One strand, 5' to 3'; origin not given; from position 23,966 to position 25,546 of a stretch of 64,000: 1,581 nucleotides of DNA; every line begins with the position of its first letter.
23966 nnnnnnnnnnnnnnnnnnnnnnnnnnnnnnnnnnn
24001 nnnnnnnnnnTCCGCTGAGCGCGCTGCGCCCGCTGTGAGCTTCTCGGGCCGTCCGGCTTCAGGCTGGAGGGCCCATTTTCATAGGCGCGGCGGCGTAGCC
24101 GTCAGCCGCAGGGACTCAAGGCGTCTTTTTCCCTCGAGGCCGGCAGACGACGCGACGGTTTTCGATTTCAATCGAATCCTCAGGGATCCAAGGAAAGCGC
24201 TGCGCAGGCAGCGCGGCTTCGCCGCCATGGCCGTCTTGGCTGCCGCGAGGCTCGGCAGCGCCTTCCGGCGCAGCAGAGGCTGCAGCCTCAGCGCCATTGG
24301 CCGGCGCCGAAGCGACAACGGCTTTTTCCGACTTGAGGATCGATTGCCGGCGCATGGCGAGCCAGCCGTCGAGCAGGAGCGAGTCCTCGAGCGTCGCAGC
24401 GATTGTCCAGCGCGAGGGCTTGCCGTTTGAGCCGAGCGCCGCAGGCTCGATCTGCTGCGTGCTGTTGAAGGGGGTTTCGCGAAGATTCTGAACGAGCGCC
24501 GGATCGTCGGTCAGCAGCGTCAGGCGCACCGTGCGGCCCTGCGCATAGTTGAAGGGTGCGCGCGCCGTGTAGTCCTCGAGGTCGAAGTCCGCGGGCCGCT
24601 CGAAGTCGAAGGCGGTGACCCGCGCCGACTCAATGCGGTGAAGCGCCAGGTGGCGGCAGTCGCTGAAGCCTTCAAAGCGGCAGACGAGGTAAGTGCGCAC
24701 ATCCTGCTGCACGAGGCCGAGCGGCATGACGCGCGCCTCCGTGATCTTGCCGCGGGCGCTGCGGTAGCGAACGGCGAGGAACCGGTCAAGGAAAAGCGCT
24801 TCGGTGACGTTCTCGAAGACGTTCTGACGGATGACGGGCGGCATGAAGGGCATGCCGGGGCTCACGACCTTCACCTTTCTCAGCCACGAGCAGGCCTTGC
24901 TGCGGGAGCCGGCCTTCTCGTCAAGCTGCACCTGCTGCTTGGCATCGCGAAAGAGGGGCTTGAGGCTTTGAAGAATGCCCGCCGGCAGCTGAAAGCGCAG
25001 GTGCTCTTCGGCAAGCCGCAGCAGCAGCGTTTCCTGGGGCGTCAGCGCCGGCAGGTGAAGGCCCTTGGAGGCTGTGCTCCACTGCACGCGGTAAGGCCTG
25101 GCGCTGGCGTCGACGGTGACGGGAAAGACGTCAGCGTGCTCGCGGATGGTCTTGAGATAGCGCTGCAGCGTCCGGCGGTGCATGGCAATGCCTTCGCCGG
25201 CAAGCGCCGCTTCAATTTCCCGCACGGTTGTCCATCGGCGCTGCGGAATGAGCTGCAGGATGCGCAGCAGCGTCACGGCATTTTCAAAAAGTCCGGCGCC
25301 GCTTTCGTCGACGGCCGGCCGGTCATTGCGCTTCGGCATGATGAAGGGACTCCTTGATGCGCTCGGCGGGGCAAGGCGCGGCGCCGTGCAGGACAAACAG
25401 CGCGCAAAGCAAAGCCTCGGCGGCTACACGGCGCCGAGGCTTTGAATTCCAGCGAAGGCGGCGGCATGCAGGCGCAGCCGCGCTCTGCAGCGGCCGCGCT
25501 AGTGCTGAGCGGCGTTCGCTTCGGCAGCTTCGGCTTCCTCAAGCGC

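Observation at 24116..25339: HTH-WYL-WCX regulator inserted between the two phosphatidylethanolamine-pathway genes psd and pssA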

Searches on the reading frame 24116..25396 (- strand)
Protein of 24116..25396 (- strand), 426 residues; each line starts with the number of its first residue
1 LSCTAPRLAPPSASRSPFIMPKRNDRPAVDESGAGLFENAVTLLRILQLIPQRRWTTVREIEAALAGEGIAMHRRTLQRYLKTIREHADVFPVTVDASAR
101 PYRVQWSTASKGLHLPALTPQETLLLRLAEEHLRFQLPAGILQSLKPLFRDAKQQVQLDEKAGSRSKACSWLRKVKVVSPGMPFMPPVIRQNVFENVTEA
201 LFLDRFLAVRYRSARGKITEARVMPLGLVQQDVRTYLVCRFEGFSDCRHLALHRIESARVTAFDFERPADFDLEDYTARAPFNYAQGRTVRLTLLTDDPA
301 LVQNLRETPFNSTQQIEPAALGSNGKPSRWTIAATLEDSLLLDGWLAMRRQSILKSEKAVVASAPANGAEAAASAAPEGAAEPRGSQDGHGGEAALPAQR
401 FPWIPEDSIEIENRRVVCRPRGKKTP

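Call 3: search_protein_families(library=pfam, proteins=[window:24116-25339:-], max_evalue=0.01)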
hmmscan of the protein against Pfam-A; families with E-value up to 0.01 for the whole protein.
window:24116-25339:- (407 aa): 2 families
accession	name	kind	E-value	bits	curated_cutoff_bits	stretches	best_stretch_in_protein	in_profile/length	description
PF13280.12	WYL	-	2.5e-12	47.1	21.8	1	174-241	2-70/70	WYL domain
PF01498.24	HTH_Tnp_Tc3_2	-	0.00041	21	31.5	0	26-65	3-42/72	Transposase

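Call 4: search_protein_families(library=pfam, proteins=[window:24116-25396:-], max_evalue=10)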
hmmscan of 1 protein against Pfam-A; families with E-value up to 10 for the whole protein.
window:24116-25396:- (426 aa): 3 families
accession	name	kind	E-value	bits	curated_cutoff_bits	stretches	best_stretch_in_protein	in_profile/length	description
PF13280.12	WYL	-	2.7e-12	46.9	21.8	1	193-260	2-70/70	WYL domain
PF01498.24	HTH_Tnp_Tc3_2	-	0.00045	20.9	31.5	1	45-84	3-42/72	Transposase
PF08940.17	DUF1918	-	0.11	12.5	24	1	64-116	3-52/58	Domain of unknown function (DUF1918)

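Call 5: search_protein_families(library=ncbifam, proteins=[window:24116-25339:-], max_evalue=0.1)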
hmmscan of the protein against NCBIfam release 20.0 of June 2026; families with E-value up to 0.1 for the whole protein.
window:24116-25339:- (407 aa): 0 families

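Call 6: search_protein_families(library=padloc, proteins=[window:24116-25339:-], max_evalue=1)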
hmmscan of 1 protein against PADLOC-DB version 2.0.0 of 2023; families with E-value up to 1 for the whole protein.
window:24116-25339:- (407 aa): 3 families
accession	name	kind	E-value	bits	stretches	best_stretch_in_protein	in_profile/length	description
PDLC01457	WYL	-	8.9e-16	56.2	1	21-266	3-218/229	"CAS-I,CAS-II,CAS-III,CAS-IV,CAS-V,CAS-VI; associated_signaling"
PDLC01652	WYL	-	1.6e-14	52.5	1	171-320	16-128/162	"CAS-I,CAS-II,CAS-III,CAS-IV,CAS-V,CAS-VI; associated_signaling"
PDLC01766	Cas3c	-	1.1e-05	21.8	1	172-301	134-266/1009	-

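Call 7: find_homologous_proteins(query=window:24116-25339:-, max_evalue=0.001)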
Query window:24116-25339:- (407 aa): 385 proteins with E <= 0.001 among 8000 candidates; the best 120 are listed.
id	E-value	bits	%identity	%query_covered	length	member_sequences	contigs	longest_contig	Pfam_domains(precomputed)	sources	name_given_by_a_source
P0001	4.9e-265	897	99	100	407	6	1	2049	PF13280.13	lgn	-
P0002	1.5e-208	711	80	100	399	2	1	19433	PF13280.13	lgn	-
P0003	6.8e-133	462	62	85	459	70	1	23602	PF13280.13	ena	-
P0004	1.2e-128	448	61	82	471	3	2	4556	PF13280.13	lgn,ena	-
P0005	7.7e-127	442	53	96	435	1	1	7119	PF13280.13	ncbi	-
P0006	9.7e-126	438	53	96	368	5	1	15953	PF13280.13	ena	-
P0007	1.2e-125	438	55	94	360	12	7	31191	PF13280.13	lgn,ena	-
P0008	6.6e-124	432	57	84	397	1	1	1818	PF13280.13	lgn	-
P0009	3.6e-122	427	54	97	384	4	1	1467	PF13280.13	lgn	-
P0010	8.8e-122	425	52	97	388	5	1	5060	PF13280.13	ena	-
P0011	1.8e-121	424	52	94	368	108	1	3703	PF13280.13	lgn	-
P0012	1.2e-119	418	56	83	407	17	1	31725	PF13280.13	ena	-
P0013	1.0e-116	409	52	97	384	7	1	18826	PF13280.13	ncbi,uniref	ncbi:helix-turn-helix transcriptional regulator [Sutterella sp.]|uniref:helix-turn-helix transcripti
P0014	4.1e-111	390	57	80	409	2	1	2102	PF13280.13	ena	-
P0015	1.1e-110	389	50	95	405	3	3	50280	PF13280.13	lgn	-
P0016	8.3e-109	383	56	83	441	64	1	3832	PF13280.13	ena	-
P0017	6.9e-108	380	61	67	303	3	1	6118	PF13280.13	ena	-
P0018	2.7e-104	368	45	98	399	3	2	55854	PF13280.13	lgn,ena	-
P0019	1.5e-103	365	49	95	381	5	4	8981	PF13280.13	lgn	-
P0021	5.1e-101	357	51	85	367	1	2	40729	PF13280.13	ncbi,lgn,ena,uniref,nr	ncbi:YafY family protein [Sutterella sp.]|uniref:helix-turn-helix transcriptional regulator n=1 Tax=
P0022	4.3e-92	327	51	81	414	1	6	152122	PF13280.13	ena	-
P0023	2.3e-90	322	46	84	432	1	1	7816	PF13280.13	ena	-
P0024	2.5e-72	262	58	51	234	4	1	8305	PF13280.13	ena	-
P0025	1.4e-71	260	43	76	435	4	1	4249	PF13280.13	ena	-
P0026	3.0e-71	259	44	84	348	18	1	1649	PF13280.13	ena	-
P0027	1.4e-70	257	42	77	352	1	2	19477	PF13280.13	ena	-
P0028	4.8e-70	255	42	83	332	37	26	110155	PF13280.13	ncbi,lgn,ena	-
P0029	6.2e-70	255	46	77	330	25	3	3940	PF13280.13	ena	-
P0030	7.5e-70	254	43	79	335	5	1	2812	PF13280.13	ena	-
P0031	7.7e-70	254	46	77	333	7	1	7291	PF13280.13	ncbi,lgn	-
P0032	8.2e-70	254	42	79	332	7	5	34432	PF13280.13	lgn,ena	-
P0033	1.3e-69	253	42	85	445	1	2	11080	PF13280.13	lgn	-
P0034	4.2e-69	252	42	77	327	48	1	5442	PF13280.13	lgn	-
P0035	5.5e-69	251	44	77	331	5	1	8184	PF13280.13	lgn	-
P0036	6.1e-69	251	43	83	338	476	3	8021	PF13280.13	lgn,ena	-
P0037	1.1e-68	250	42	81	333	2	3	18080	PF13280.13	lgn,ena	-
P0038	1.8e-68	250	44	77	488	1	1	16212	PF13280.13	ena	-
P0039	2.1e-68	250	42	81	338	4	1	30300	PF13280.13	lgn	-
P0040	4.0e-68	249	43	77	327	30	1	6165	PF13280.13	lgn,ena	-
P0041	4.2e-68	249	43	77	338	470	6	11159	PF13280.13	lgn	-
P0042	1.7e-67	247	42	76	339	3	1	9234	PF13280.13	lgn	-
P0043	3.3e-66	242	42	83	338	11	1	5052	PF13280.13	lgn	-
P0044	2.4e-65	239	42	76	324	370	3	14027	PF13280.13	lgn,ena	-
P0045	2.9e-65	239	43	74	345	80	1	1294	PF13280.13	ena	-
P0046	3.7e-65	239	41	75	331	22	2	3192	PF13280.13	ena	-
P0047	1.8e-64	237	42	77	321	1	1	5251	PF13280.13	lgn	-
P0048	2.0e-64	236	41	77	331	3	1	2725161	PF13280.13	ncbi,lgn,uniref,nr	ncbi:helix-turn-helix transcriptional regulator [Sutterella megalosphaeroides]|uniref:WYL domain-con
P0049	3.1e-64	236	42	77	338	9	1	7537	PF13280.13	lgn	-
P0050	4.3e-64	235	43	76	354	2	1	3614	PF13280.13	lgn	-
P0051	1.1e-63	234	41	77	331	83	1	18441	PF13280.13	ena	-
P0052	1.2e-63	234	42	79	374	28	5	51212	PF13280.13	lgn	-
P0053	3.2e-63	232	38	80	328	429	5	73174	PF13280.13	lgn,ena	-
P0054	3.7e-63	232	42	81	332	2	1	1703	PF13280.13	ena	-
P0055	4.7e-63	232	43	76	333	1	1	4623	PF13280.13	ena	-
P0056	8.2e-63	231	41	76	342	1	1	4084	PF13280.13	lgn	-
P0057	9.3e-63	231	42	80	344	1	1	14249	PF13280.13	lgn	-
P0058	1.0e-62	231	41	77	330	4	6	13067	PF13280.13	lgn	-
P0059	1.3e-62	231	42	76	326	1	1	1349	PF13280.13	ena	-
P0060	1.3e-62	230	41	76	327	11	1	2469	PF13280.13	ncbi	-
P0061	1.4e-62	230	45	75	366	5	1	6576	PF13280.13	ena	-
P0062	1.7e-62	230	41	80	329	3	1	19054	PF13280.13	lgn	-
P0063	2.6e-62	229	40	76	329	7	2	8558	PF13280.13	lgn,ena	-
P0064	2.9e-62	229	40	76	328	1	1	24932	PF13280.13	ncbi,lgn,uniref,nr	ncbi:YafY family protein [Sutterella sp.]|uniref:helix-turn-helix transcriptional regulator n=1 Tax=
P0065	6.4e-62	228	42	74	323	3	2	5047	PF13280.13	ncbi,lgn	-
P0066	6.4e-62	228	42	81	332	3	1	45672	PF13280.13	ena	-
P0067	7.9e-62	228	40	77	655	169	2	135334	PF02153.24,PF20463.4,PF13280.13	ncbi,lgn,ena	-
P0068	8.3e-62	228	41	76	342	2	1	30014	PF13280.13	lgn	-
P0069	8.4e-62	228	42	80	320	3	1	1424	PF13280.13,PF25583.2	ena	-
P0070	9.9e-62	228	41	80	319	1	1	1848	PF13280.13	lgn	-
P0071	1.7e-61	227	42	76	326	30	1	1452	PF13280.13,PF25583.2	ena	-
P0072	1.9e-61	227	40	76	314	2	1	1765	PF13280.13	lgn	-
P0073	2.2e-61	226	39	82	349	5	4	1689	PF13280.13,PF25583.2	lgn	-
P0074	2.5e-61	226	40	75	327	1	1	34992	PF13280.13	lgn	-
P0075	3.0e-61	226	41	76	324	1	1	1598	PF13280.13,PF25583.2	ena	-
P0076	3.4e-61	226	39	84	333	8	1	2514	PF13280.13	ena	-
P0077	4.6e-61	225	42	76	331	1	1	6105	PF13280.13,PF25583.2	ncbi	-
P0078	4.9e-61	225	40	80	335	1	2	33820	PF13280.13,PF25583.2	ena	-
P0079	6.1e-61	225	40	76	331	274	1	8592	PF13280.13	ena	-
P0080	6.5e-61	225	40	80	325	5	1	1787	PF13280.13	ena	-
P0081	7.8e-61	225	41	79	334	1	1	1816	PF13280.13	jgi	-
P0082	8.3e-61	225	41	76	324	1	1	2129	PF13280.13,PF25583.2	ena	-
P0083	1.1e-60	224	38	85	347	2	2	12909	PF13280.13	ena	-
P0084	1.4e-60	224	42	74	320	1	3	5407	PF13280.13,PF25583.2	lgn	-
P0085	1.7e-60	223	40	76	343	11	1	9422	PF13280.13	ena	-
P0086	1.9e-60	223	42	75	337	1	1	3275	PF13280.13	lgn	-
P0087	2.0e-60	223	42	80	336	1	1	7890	PF13280.13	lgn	-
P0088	2.2e-60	223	41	76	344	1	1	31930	PF13280.13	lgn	-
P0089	2.2e-60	223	41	79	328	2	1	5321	PF13280.13,PF25583.2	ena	-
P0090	2.4e-60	223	42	76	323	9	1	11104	PF13280.13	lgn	-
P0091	3.0e-60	223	40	74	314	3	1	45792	PF13280.13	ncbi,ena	-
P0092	3.4e-60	223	41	80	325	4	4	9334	PF13280.13,PF25583.2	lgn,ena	-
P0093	6.2e-60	222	41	76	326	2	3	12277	PF13280.13,PF25583.2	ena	-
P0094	7.1e-60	221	41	76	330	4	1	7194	PF13280.13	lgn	-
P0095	7.6e-60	221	41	76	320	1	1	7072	PF13280.13,PF25583.2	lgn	-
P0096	1.7e-59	220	39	80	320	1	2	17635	PF13280.13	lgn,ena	-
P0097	1.9e-59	220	40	75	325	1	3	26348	PF13280.13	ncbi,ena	-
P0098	1.9e-59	220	41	76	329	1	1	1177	PF13280.13,PF25583.2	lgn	-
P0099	2.4e-59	220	41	76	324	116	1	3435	PF13280.13,PF25583.2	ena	-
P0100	2.7e-59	220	41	76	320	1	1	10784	PF13280.13,PF25583.2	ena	-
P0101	3.0e-59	219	39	76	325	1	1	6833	PF13280.13,PF25583.2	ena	-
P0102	3.4e-59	219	41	76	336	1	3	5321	PF13280.13,PF25583.2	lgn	-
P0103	3.8e-59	219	40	76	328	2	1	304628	PF13280.13,PF25583.2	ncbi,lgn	-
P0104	4.6e-59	219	40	78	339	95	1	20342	PF13280.13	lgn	-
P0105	7.9e-59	218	45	62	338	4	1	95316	PF13280.13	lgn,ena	-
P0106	8.2e-59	218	41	76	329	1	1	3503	PF13280.13,PF25583.2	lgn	-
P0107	9.0e-59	218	41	76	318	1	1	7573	PF13280.13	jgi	jgi:predicted DNA-binding transcriptional regulator YafY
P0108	1.0e-58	218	42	74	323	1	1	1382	PF13280.13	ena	-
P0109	1.3e-58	217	39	78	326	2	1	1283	PF13280.13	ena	-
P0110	1.3e-58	217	40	76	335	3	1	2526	PF13280.13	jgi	jgi:predicted DNA-binding transcriptional regulator YafY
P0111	1.8e-58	217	40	76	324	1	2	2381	PF13280.13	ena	-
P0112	1.9e-58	217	40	80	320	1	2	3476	PF13280.13,PF25583.2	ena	-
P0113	1.9e-58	217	39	77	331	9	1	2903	PF13280.13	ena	-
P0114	2.0e-58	217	38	79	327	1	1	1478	PF13280.13,PF25583.2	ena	-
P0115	2.1e-58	217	40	75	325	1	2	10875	PF13280.13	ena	-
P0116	2.4e-58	216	41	76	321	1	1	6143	PF13280.13,PF25583.2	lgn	-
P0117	2.6e-58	216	39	76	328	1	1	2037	PF13280.13,PF25583.2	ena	-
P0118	2.8e-58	216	40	74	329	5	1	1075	PF13280.13,PF25583.2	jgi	jgi:predicted DNA-binding transcriptional regulator YafY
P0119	3.0e-58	216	38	80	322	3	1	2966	PF13280.13,PF25583.2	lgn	-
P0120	3.6e-58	216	39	81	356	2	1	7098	PF13280.13,PF25583.2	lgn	-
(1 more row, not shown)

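Call 12: find_related_loci(query=A2, collection=genome_contigs, flank=6000)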
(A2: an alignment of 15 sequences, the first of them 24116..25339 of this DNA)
Query A2 (407 aa) in genome_contigs; peptide patterns used: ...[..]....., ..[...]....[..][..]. (x = any residue, [..] = any of these).
107 stretches matched a pattern; 84 encode a relative of the query (tblastn E <= 1e-3); the best 80 are kept; 80 distinct loci.
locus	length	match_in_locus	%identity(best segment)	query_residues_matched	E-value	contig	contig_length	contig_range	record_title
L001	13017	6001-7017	62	1-344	1e-141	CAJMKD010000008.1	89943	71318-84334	MAG TPA_asm: uncultured Sutterella sp. isolate SRR5558281-bin.16 genome assembly, contig: NODE_87_length_89943_cov_5.042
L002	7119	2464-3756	53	13-402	3e-133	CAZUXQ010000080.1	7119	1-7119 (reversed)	MAG TPA_asm: uncultured Sutterella sp. isolate SRP141132_co4_395 genome assembly, contig: NODE_11456_length_7119_cov_4.6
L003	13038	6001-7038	55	18-401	3e-132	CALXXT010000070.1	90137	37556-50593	MAG: uncultured Sutterella sp. isolate E21__bin84 genome assembly, contig: E21__k127_7466626, whole genome shotgun seque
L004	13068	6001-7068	53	18-398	3e-130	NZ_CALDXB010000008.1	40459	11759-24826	MAG: uncultured Sutterella sp. isolate SRR7658642_bin.41_CONCOCT_v1.1_MAG ERZ1034901.304, whole genome shotgun sequence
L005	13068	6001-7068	53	18-398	8e-130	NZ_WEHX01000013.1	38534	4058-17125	Sutterella seckii strain ASD393 NODE_13_length_38534_cov_182.521348, whole genome shotgun sequence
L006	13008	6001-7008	56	14-352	3e-125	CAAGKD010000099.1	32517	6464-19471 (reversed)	MAG TPA_asm: uncultured Sutterella sp., isolate HGM19491, WGS project CAAGKD010000000 data, contig: SRS476296_41_k119_98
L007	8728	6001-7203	51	8-407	1e-124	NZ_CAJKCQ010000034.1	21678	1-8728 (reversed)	MAG: uncultured Sutterella sp. isolate ERR1190815-bin.9, whole genome shotgun sequence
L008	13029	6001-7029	57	11-348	1e-115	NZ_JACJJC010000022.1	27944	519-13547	Sutterella massiliensis strain An829 An829_NODE_22_length_27944_cov_86.3691, whole genome shotgun sequence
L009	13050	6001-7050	51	14-359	2e-108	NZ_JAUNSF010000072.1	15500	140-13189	MAG: Sutterella sp. isolate S4M_St_30 NODE_1215_length_15500_cov_22.498932, whole genome shotgun sequence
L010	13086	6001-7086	45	11-379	8e-98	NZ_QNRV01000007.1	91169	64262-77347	Sutterella wadsworthensis strain DSM 14016 Ga0244527_107, whole genome shotgun sequence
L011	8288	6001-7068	52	18-398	9e-129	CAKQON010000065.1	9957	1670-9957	MAG: uncultured Sutterella sp. isolate REFINED_METABAT215_TOP10_CONTIGS_1500_ASSEMBLY_K77_MERGED__Nepal_MoBio_Fiber-Hadz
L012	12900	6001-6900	40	21-327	1e-68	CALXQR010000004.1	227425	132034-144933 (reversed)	MAG: uncultured Burkholderiaceae bacterium isolate BRZ_EI__bin71 genome assembly, contig: BRZ_EI__NODE_49_length_227425_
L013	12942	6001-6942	38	21-339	2e-66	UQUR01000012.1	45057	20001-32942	uncultured Sutterella sp. isolate UMGS665 genome assembly, contig: NODE_607_length_45057_cov_4.927092, whole genome shot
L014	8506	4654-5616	37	19-345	1e-64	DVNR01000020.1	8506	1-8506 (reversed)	MAG TPA_asm: Candidatus Aphodousia faecipullorum isolate CHK135-12538 CHK135__C81223_L8506_ERR2241904, whole genome shot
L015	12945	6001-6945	37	21-340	4e-64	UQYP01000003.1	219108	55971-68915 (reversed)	uncultured Sutterella sp. isolate UMGS767 genome assembly, contig: NODE_9_length_219108_cov_9.202440, whole genome shotg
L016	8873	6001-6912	37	15-327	2e-59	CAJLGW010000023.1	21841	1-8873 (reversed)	MAG TPA_asm: uncultured Sutterella sp. isolate ERR1600570-bin.23 genome assembly, contig: NODE_1854_length_21841_cov_11.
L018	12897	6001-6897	38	21-327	2e-56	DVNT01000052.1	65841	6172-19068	MAG TPA_asm: Candidatus Aphodousia gallistercoris isolate CHK121-301 CHK121__C352742_L65841_ERR2241889, whole genome sho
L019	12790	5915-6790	37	4-295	2e-55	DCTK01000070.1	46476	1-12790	MAG TPA_asm: Sutterella sp. UBA1442 UBA1442_contig_30250, whole genome shotgun sequence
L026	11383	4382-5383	37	21-359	3e-65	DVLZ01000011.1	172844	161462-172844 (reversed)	MAG TPA_asm: Candidatus Aphodousia faecavium isolate 10345 CHK104__C317232_L172844_ERR2241852, whole genome shotgun sequ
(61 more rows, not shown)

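Call 16: find_encoding_contigs(protein=P0048, flank=7000, max_places=2)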
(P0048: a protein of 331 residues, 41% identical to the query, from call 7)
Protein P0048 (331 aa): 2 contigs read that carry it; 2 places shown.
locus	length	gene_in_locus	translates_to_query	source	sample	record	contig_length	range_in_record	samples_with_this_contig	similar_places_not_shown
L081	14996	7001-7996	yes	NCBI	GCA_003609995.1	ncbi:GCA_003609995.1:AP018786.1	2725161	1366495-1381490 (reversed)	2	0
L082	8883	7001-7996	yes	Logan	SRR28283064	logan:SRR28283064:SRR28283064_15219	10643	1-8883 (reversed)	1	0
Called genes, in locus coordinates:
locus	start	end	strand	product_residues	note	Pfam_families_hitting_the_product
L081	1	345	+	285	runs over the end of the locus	PF13489:Methyltransf_23, PF01209:Ubie_methyltran, PF05175:MTS, PF06325:PrmA, PF08241:Methyltransf_11, PF08242:Methyltransf_12, PF13649:Methyltransf_25, PF13847:Methyltransf_31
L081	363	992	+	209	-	-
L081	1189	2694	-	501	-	PF03577:Peptidase_C69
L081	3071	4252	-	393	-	PF13609:Porin_4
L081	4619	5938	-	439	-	-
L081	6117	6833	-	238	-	PF07722:Peptidase_C26, PF00117:GATase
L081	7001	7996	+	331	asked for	PF13280:WYL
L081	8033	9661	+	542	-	PF02690:Na_Pi_cotrans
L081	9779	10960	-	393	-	PF01546:Peptidase_M20, PF07687:M20_dimer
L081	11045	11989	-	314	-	PF00892:EamA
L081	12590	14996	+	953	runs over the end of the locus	PF00512:HisKA, PF02518:HATPase_c, PF00072:Response_reg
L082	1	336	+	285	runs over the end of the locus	PF13489:Methyltransf_23, PF01209:Ubie_methyltran, PF05175:MTS, PF06325:PrmA, PF08241:Methyltransf_11, PF08242:Methyltransf_12, PF13649:Methyltransf_25, PF13847:Methyltransf_31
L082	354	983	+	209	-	-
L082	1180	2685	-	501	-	PF03577:Peptidase_C69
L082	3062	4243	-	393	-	PF13609:Porin_4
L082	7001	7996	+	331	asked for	PF13280:WYL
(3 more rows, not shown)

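Call 17: find_encoding_contigs(protein=P0028, flank=7000, max_places=3)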
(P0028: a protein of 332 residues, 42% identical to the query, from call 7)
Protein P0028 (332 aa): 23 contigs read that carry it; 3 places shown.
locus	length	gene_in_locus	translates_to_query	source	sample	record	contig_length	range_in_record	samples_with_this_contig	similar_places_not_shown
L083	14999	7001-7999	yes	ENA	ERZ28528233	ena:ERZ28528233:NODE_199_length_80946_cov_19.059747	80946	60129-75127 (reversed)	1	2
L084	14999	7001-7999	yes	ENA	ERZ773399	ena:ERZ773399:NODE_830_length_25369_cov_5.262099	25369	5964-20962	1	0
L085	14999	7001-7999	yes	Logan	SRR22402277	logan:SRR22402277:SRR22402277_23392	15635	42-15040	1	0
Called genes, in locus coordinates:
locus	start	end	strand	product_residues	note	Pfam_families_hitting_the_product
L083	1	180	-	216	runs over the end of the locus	PF00072:Response_reg, PF08281:Sigma70_r4_2 (weak), PF00196:GerE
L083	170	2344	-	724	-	PF12974:Phosphonate-bd, PF00512:HisKA (faint), PF02518:HATPase_c (weak)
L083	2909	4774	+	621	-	PF00890:FAD_binding_2, PF01266:DAO (faint), PF03486:HI0933_like (faint), PF12831:FAD_oxidored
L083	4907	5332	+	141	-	-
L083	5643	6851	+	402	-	-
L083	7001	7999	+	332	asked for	PF13280:WYL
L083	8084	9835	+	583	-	PF03235:GmrSD_N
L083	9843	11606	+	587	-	PF03235:GmrSD_N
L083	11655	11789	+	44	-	-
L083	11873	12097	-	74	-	-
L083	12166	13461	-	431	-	PF13175:AAA_15, PF13304:AAA_21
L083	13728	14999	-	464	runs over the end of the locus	PF00890:FAD_binding_2, PF01266:DAO, PF03486:HI0933_like, PF07992:Pyr_redox_2, PF12831:FAD_oxidored, PF13738:Pyr_redox_3 (faint)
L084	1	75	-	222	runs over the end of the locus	PF00072:Response_reg, PF08281:Sigma70_r4_2 (weak), PF00196:GerE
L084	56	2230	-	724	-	PF12974:Phosphonate-bd, PF00512:HisKA (faint), PF02518:HATPase_c (weak)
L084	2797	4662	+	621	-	PF00890:FAD_binding_2, PF01266:DAO (weak), PF03486:HI0933_like (weak), PF07992:Pyr_redox_2 (faint), PF12831:FAD_oxidored, PF13450:NAD_binding_8 (weak)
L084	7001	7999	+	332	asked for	PF13280:WYL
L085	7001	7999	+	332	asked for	PF13280:WYL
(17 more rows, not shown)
